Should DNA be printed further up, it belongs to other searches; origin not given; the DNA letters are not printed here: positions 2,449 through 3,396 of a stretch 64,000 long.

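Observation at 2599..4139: Two-gene operon: NERD/PD-(D/E)xK-like nuclease plus an unknown partner, next to the Panacea module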

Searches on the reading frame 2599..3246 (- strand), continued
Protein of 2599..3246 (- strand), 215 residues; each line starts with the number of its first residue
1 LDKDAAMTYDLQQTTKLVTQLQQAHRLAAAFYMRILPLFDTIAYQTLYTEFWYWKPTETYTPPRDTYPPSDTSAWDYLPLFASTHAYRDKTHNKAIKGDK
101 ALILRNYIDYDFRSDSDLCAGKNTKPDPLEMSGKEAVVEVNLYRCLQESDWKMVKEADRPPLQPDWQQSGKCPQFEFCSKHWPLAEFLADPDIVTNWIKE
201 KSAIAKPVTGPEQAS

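Call 71: find_encoding_contigs(protein=P0192, flank=6000, max_places=2)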
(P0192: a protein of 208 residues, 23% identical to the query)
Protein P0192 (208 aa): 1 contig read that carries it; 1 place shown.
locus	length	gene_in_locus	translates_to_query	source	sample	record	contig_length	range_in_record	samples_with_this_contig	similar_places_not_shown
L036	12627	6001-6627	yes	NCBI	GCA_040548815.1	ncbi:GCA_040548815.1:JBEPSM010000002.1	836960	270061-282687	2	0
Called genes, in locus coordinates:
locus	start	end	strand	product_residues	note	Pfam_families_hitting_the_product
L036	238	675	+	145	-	-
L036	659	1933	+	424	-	-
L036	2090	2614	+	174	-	PF00075:RNase_H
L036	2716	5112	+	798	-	-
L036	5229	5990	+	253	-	-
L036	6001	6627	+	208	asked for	PF27385:PM0109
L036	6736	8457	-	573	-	-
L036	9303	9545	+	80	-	-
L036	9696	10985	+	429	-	PF00275:EPSP_synthase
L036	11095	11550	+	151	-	PF11164:DUF2948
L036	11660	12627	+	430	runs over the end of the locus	PF00815:Histidinol_dh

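Call 72: find_encoding_contigs(protein=P0197, flank=6000, max_places=2)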
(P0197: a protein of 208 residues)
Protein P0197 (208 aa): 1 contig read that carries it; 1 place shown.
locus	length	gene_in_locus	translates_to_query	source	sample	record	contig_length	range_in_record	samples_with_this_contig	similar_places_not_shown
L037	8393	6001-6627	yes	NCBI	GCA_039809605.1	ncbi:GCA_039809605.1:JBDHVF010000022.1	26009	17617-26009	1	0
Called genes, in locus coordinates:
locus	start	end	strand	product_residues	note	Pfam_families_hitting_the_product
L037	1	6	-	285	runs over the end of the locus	PF04250:DUF429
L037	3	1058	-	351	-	-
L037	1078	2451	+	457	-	-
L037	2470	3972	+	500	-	-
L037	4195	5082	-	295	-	-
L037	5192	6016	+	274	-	-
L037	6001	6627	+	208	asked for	PF27385:PM0109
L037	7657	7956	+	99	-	-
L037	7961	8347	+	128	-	-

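Call 73: find_encoding_contigs(protein=P0159, flank=6000, max_places=2)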
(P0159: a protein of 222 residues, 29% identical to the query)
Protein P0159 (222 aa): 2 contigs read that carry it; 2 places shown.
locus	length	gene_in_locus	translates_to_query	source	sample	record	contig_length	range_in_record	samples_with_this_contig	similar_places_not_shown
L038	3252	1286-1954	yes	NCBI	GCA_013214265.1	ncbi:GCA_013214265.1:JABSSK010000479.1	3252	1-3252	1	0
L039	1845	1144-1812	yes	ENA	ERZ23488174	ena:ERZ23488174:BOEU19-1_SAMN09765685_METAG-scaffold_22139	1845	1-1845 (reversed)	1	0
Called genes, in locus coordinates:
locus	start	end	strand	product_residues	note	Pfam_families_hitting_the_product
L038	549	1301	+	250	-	-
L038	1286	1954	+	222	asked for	PF27385:PM0109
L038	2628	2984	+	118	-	-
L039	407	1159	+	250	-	-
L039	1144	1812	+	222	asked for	PF27385:PM0109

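Call 81: search_solved_structures(query=A4, max_evalue=10)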
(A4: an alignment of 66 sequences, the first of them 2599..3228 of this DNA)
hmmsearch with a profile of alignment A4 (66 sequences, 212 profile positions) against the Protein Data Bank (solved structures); distinct sequences matched with E-value up to 10: 2.
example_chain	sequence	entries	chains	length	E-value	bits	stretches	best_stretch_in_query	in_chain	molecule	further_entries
5b7i_B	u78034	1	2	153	0.55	13.1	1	8-68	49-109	Uncharacterized protein AcrF3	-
5e9o_A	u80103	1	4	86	0.61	13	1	45-83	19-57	Cellulase, glycosyl hydrolase family 5, TPS linker, domain X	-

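Call 82: search_protein_families(library=phrogs, proteins=[window:2602-3228:-], max_evalue=0.1)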
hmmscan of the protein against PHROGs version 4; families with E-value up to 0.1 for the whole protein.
window:2602-3228:- (209 aa): 0 families
